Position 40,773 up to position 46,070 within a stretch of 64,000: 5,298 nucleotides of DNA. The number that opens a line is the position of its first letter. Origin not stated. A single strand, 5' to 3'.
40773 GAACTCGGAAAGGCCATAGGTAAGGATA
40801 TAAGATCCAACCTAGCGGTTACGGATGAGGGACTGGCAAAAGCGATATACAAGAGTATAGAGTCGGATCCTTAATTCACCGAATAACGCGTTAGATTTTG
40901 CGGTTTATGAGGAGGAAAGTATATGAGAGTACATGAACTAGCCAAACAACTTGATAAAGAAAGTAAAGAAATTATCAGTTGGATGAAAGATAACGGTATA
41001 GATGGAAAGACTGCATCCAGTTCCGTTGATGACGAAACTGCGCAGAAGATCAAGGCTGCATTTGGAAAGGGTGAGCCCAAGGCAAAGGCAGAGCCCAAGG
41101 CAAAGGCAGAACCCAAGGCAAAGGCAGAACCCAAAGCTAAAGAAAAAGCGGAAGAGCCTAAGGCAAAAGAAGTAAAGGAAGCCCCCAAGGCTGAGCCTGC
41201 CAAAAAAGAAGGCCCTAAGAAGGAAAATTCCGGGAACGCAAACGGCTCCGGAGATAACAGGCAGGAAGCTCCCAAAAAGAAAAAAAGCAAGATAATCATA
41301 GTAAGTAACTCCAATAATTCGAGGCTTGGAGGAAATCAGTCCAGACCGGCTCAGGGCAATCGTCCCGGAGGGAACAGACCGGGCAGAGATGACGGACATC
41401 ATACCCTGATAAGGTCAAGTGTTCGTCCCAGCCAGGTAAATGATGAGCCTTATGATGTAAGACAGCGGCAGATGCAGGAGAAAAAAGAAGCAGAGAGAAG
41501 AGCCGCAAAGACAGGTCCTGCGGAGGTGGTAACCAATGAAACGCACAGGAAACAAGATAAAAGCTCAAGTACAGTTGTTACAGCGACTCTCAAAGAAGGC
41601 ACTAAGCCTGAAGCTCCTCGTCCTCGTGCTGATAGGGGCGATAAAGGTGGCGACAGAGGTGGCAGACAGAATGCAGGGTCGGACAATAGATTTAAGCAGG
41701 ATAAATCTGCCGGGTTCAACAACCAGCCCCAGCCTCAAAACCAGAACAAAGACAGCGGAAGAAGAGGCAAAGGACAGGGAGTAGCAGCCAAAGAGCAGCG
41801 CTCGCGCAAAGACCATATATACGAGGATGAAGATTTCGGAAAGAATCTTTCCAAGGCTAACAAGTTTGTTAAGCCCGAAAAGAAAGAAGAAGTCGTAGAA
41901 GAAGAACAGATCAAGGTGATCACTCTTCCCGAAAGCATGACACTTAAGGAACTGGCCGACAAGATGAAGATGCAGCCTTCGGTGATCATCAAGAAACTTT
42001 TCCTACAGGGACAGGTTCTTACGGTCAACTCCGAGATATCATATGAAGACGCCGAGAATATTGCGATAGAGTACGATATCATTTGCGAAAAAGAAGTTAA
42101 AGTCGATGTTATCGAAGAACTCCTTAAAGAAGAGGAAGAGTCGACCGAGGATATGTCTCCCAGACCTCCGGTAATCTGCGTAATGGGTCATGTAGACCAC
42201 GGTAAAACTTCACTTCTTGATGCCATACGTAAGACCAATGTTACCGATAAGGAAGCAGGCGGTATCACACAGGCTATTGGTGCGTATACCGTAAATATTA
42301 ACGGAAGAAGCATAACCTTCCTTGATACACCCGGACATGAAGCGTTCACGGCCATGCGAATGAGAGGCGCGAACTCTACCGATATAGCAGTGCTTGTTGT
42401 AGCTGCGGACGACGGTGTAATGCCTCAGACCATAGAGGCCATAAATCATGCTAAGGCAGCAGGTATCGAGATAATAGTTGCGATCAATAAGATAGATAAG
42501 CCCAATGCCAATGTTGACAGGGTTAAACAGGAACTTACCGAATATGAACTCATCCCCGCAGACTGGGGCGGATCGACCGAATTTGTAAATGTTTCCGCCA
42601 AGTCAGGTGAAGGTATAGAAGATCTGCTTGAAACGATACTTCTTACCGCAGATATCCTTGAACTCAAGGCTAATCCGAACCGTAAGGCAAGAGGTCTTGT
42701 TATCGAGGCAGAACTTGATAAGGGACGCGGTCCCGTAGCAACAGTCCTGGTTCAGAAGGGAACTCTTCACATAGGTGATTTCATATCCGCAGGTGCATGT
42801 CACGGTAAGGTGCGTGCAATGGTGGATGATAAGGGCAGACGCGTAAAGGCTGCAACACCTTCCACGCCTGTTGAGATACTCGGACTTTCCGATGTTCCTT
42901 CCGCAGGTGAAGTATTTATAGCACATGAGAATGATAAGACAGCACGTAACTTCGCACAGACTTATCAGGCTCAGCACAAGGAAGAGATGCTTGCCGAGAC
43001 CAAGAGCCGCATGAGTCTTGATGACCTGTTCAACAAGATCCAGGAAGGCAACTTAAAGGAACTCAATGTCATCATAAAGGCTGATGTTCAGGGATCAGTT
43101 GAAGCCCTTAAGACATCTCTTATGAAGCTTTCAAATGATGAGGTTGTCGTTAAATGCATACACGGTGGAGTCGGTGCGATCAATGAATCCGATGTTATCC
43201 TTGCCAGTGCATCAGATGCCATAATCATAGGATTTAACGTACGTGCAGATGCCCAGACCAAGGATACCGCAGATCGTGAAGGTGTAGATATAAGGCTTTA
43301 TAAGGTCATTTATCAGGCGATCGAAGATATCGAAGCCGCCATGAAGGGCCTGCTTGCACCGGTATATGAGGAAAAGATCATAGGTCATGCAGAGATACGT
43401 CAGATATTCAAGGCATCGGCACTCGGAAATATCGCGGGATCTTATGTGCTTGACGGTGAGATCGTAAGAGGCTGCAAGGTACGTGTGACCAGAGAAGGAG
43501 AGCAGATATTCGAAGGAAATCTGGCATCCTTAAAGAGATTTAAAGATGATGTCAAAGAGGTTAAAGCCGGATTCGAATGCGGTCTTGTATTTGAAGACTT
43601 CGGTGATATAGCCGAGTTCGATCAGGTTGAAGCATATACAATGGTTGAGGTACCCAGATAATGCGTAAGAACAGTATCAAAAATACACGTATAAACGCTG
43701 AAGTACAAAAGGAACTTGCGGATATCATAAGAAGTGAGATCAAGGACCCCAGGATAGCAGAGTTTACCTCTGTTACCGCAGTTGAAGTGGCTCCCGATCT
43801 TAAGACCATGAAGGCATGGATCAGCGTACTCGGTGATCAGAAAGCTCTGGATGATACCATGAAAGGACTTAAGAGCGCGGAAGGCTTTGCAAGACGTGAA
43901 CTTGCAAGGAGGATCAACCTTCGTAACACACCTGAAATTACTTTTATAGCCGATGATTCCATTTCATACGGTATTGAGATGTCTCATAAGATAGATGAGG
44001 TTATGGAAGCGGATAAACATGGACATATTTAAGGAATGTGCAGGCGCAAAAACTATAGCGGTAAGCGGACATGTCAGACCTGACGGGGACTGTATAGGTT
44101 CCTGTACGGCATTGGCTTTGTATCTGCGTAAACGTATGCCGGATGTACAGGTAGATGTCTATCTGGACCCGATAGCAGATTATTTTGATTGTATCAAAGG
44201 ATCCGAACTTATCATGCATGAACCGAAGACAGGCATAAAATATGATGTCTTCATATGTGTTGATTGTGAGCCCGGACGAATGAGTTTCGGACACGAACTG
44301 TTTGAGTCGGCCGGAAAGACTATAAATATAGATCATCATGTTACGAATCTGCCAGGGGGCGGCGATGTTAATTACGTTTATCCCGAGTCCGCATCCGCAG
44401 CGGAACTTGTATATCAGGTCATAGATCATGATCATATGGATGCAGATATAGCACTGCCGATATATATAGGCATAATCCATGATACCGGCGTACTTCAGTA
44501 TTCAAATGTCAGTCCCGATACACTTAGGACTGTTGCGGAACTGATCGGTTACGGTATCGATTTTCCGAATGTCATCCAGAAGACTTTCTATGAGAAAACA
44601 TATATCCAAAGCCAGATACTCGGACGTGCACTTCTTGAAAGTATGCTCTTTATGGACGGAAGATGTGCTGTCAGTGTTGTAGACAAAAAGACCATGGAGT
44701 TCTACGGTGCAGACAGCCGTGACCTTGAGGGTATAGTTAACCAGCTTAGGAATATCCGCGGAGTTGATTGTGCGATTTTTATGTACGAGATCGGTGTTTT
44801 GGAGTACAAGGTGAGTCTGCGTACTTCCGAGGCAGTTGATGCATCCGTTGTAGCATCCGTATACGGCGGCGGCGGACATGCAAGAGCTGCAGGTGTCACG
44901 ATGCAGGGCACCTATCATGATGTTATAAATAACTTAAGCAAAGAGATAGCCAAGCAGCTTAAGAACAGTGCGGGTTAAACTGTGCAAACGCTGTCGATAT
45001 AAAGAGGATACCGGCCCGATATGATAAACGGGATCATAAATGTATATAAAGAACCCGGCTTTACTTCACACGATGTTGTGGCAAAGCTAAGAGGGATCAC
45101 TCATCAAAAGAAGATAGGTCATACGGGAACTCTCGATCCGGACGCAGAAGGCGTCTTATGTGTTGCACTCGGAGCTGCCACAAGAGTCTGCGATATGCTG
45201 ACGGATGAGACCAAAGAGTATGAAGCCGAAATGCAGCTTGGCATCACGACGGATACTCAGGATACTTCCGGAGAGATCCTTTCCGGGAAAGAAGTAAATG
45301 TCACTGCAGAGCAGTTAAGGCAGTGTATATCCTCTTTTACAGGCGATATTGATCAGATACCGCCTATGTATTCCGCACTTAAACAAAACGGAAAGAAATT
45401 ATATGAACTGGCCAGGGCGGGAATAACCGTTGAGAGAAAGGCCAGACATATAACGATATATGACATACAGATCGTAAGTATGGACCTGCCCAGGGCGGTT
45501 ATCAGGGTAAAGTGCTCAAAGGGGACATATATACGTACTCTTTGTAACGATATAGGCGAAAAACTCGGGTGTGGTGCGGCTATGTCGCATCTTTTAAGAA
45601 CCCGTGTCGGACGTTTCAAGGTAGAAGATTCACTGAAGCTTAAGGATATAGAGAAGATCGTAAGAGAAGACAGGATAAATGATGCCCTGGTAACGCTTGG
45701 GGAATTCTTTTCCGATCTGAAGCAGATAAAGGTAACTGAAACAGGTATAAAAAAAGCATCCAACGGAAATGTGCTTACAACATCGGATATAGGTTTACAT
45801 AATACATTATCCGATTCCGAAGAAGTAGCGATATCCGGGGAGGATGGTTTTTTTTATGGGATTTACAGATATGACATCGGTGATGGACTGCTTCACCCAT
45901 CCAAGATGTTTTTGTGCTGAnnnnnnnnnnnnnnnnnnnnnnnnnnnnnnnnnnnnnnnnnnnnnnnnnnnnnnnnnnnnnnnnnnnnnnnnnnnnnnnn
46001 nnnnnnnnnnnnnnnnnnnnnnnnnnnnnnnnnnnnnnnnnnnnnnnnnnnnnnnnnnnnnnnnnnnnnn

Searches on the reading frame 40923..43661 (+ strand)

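Call 67: search_protein_families(library=pfam, proteins=[window:40923-43661:+], max_evalue=0.0001)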
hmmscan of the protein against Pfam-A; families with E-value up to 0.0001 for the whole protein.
window:40923-43661:+ (912 aa): 7 families
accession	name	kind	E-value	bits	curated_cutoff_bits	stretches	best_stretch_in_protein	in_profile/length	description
PF11987.13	IF-2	-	2.3e-45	153.8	27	1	691-804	4-117/117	Translation-initiation factor 2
PF00009.33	GTP_EFTU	-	8.6e-39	133.5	26.5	1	418-573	6-183/188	Elongation factor Tu GTP binding domain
PF22042.2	EF-G_D2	-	1.4e-29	102.5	27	1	588-666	1-82/84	Elongation factor G domain 2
PF04760.21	IF2_N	-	6.1e-23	80.8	25.3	2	1-48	4-51/53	Translation initiation factor IF-2, N-terminal region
PF01926.29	MMR_HSR1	-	4.2e-10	40.2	21.9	1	418-523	2-113/113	50S ribosome-binding GTPase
PF00071.28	Ras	-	4.9e-07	29.9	21.6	1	419-573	3-157/162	Ras family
PF03193.22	RsgA_GTPase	-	7.7e-05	23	30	0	486-571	23-103/174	RsgA GTPase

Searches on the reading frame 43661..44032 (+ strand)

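Call 67: search_protein_families(library=pfam, proteins=[window:43661-44032:+], max_evalue=0.0001)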
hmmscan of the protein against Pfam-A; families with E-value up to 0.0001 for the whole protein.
window:43661-44032:+ (123 aa): 1 family
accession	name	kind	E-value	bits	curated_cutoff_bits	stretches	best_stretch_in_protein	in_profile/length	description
PF02033.23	RBFA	-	6.6e-33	113.6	34.7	1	8-109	2-103/105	Ribosome-binding factor A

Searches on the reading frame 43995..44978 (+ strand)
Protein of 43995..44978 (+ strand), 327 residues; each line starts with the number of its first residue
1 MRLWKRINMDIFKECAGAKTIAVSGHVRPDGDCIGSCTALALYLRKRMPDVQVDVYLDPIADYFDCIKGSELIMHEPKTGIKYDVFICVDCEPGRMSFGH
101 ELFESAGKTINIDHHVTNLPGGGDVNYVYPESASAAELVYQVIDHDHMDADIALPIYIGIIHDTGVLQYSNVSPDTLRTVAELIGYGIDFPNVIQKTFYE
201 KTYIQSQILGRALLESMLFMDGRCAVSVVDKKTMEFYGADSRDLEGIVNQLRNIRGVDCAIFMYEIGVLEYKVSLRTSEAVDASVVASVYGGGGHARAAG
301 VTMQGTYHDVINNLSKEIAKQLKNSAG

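Call 67: search_protein_families(library=pfam, proteins=[window:43995-44978:+], max_evalue=0.0001)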
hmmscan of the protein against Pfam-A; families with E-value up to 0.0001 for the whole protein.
window:43995-44978:+ (327 aa): 2 families
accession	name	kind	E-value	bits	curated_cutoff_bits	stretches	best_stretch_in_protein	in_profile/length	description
PF01368.27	DHH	-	9.8e-20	71.5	28.1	1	20-160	1-125/125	DHH family, N-terminal domain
PF02272.25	DHHA1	-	8.7e-12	45.8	25.9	1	236-323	10-101/102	DHHA1 domain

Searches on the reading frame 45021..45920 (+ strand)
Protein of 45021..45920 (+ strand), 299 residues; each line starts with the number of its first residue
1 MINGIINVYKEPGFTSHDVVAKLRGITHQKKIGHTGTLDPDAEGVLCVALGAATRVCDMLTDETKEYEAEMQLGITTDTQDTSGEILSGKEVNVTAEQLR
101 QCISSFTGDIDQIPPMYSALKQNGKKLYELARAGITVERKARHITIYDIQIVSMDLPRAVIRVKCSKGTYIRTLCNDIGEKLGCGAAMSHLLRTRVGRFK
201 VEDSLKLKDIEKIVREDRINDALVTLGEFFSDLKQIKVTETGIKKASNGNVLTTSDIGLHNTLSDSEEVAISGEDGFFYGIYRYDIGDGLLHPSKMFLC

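Call 67: search_protein_families(library=pfam, proteins=[window:45021-45920:+], max_evalue=0.0001)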
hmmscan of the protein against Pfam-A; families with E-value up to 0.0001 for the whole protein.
window:45021-45920:+ (299 aa): 2 families
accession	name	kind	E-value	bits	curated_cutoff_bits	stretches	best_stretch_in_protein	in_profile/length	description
PF01509.24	TruB_N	-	2.6e-58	197.1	27.3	1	25-171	2-149/149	TruB family pseudouridylate synthase (N terminal domain)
PF16198.10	TruB_C_2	-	1.9e-14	54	29.3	1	172-215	1-44/66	tRNA pseudouridylate synthase B C-terminal domain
